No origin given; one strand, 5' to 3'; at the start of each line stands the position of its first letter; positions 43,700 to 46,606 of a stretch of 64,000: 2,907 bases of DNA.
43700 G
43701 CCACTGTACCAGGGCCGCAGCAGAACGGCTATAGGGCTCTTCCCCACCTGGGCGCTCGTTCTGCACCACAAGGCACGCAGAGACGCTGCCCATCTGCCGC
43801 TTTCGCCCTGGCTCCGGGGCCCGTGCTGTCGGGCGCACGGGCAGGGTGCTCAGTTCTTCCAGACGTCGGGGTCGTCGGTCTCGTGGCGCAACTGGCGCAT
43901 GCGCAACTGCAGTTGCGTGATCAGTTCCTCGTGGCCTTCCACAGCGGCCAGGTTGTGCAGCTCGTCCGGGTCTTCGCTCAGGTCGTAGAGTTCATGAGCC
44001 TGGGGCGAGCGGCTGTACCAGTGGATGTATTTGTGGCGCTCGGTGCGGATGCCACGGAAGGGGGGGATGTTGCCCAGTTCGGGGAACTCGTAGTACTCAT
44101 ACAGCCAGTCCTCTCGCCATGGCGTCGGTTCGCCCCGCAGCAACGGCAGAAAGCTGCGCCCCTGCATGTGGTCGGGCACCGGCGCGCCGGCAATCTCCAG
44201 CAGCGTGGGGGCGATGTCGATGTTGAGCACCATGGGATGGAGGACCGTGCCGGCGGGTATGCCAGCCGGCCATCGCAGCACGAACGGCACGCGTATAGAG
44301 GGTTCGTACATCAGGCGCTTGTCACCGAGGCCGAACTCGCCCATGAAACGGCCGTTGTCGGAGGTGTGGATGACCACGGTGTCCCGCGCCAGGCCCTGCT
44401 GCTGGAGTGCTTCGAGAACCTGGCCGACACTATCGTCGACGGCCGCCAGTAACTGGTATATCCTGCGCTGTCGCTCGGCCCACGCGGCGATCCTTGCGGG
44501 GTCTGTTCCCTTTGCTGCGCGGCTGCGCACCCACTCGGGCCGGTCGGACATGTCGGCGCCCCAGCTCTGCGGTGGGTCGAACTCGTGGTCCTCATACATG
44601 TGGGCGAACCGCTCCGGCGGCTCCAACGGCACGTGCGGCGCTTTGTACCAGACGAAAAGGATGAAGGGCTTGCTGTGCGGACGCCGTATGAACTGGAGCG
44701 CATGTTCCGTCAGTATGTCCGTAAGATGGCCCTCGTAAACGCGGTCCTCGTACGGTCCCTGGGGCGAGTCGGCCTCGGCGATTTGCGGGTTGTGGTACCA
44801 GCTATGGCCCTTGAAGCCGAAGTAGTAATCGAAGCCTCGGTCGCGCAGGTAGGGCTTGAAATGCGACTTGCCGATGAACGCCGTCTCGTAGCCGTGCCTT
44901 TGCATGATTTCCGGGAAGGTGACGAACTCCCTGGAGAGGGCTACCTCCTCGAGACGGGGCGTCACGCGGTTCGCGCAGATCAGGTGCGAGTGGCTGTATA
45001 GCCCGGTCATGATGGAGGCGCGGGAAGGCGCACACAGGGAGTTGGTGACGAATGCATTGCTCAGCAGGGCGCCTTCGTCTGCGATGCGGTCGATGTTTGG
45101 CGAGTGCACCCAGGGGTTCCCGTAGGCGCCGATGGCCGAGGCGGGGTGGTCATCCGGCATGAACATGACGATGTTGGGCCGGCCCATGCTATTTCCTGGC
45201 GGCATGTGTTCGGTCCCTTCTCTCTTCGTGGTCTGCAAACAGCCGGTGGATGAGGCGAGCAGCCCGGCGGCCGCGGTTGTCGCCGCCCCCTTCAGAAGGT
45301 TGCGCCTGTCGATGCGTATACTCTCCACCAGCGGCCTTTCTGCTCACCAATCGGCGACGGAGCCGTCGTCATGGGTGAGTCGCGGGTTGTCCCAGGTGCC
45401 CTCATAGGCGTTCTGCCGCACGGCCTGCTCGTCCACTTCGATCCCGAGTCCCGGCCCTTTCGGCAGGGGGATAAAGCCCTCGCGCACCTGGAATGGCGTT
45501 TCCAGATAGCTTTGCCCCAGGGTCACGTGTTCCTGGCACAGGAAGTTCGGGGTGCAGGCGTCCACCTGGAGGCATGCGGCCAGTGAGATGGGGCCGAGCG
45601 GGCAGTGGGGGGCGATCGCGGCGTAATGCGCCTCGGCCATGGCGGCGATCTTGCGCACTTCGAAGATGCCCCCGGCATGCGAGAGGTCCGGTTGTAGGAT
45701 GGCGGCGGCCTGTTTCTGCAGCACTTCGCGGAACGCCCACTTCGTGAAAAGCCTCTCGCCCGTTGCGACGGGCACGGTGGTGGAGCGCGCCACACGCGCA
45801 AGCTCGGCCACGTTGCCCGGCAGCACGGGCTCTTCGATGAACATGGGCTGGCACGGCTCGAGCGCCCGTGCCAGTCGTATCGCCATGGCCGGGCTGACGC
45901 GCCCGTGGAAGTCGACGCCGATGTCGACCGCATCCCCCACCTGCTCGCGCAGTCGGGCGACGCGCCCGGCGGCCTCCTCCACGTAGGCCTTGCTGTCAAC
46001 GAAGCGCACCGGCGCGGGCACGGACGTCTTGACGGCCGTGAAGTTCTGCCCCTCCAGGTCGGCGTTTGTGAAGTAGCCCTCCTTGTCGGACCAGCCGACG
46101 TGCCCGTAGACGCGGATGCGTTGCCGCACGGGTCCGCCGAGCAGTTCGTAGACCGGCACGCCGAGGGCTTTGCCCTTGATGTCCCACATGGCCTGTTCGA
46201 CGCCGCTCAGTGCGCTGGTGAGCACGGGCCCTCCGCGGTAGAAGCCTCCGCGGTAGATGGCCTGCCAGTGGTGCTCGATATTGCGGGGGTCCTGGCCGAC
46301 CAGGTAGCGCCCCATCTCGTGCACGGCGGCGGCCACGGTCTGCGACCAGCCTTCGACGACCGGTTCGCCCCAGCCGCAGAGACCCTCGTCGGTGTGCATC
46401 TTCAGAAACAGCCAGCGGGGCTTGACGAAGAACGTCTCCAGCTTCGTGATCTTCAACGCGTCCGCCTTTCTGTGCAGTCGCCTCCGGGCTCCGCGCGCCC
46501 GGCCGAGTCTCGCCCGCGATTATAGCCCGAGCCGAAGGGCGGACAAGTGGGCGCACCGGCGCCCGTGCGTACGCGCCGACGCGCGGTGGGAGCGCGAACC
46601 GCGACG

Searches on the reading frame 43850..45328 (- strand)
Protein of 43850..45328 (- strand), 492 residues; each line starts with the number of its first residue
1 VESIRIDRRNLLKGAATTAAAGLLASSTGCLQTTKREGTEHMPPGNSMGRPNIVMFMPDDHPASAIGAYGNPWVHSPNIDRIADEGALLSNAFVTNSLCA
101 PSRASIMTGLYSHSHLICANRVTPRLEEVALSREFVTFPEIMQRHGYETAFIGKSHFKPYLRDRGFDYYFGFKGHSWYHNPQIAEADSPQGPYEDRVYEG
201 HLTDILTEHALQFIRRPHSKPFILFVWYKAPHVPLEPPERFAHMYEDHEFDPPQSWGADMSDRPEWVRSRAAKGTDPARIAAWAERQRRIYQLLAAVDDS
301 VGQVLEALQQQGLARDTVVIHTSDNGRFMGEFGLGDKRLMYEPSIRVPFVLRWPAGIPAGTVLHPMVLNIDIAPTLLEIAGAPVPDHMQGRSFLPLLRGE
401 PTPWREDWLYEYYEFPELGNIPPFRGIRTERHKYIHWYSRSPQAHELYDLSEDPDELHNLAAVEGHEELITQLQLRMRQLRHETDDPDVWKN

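Call 3: search_protein_families(library=ncbifam, proteins=[window:43850-45328:-], max_evalue=0.01)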
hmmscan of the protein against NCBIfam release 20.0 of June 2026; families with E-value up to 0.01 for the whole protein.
window:43850-45328:- (492 aa): 9 families
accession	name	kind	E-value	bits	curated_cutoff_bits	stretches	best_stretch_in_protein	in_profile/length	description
NF010322.0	PRK13759.1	equivalog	1e-73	248.5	481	2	200-477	179-453/486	arylsulfatase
TIGR03417.1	chol_sulfatase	equivalog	1.7e-55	188.8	433.45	2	175-479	138-438/500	choline-sulfatase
NF045661.1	HdlasePehA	equivalog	5.7e-45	153.9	900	2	204-481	184-485/506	phosphoric/sulfuric ester hydrolase PehA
NF052527.1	Mn_arylsulf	exception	1.3e-36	126.5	850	2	200-481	177-452/479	manganese-dependent arylsulfatase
NF038282.1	LapC_YejM_PbgA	exception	9.6e-07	27.5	825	1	263-377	388-497/584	LPS biosynthesis-modulating metalloenzyme YejM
TIGR02811.1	formate_TAT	hypoth_equivalog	0.0015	18.9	48.45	1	6-32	9-35/66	formate dehydrogenase region TAT target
TIGR01409.1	TAT_signal_seq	domain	0.0024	18.2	16.7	1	6-26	1-21/29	twin-arginine translocation signal domain-containing protein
NF053595.1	LptchSynLtaSGpos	equivalog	0.0071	14.9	970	0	295-389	435-535/626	lipoteichoic acid synthase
NF038075.1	fam_STM4013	hypoth_equivalog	0.0072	15.8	250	0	294-349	204-256/261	STM4013/SEN3800 family hydrolase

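Call 4: search_protein_families(library=pfam, proteins=[window:43850-45328:-], max_evalue=0.01)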
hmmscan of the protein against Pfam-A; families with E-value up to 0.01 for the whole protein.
window:43850-45328:- (492 aa): 5 families
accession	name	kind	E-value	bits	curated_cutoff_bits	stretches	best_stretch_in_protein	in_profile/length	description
PF00884.28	Sulfatase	-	9.4e-57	193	25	1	51-382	1-301/301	Sulfatase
PF16347.10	SGSH_C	-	3.4e-50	170.6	29.3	1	330-482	1-153/154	N-sulphoglucosamine sulphohydrolase, C-terminal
PF01663.27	Phosphodiest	-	3.5e-09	37.2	23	1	73-326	17-220/342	Type I phosphodiesterase / nucleotide pyrophosphatase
PF10518.14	TAT_signal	-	0.00046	20.4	22.7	1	6-25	2-21/21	TAT (twin-arginine translocation) pathway signal sequence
PF07394.17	DUF1501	-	0.0014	18.3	27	1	287-329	261-303/390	Protein of unknown function (DUF1501)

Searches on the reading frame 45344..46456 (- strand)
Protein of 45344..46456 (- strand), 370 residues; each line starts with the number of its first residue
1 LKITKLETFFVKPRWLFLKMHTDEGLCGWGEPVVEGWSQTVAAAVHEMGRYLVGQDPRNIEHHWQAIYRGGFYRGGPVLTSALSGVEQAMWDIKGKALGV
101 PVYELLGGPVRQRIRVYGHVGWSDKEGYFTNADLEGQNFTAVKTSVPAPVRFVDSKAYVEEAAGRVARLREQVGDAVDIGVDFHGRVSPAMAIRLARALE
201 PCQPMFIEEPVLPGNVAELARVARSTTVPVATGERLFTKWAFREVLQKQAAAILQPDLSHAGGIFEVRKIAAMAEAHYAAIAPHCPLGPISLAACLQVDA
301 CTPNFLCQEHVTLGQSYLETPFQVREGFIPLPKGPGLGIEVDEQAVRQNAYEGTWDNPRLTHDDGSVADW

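Call 87: find_homologous_proteins(query=window:45344-46456:-, max_evalue=1e-60)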
Query window:45344-46456:- (370 aa): 8000 proteins with E <= 1e-60 among 8000 candidates; the best 120 are listed.
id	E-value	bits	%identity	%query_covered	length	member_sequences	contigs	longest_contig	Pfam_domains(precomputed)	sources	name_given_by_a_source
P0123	3.9e-254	861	100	100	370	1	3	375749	PF13378.13,PF02746.22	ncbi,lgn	-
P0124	2.8e-201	687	79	100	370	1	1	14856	PF13378.13,PF02746.22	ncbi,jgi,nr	ncbi:MAG: galactonate dehydratase [Planctomycetes bacterium SM23_32]|nr:MAG: galactonate dehydratase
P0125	3.3e-198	676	78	100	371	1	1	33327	PF13378.13,PF02746.22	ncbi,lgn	-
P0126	3.5e-197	673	78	100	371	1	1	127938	PF13378.13,PF02746.22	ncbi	ncbi:MAG: galactonate dehydratase [Planctomycetota bacterium]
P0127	6.1e-197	672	78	100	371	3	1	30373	PF13378.13,PF02746.22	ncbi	ncbi:MAG: galactonate dehydratase [Candidatus Brocadiia bacterium]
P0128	1.1e-195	668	77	100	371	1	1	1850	PF13378.13,PF02746.22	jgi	jgi:galactonate dehydratase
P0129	1.5e-195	668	76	100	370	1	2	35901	PF13378.13,PF02746.22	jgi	jgi:galactonate dehydratase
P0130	5.1e-192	656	77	100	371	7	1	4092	PF13378.13,PF02746.22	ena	-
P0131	3.7e-190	650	75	100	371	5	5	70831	PF13378.13,PF02746.22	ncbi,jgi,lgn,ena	-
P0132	4.7e-190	650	76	100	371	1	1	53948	PF13378.13,PF02746.22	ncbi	-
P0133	2.5e-189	647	76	100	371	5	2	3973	PF13378.13,PF02746.22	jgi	jgi:galactonate dehydratase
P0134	2.8e-188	644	74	100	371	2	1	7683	PF13378.13,PF02746.22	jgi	-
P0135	5.5e-187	640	74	100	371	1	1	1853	PF13378.13,PF02746.22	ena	-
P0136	1.3e-186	638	72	100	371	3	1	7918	PF13378.13,PF02746.22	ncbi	-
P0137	1.6e-186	638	73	100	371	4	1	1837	PF13378.13,PF02746.22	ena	-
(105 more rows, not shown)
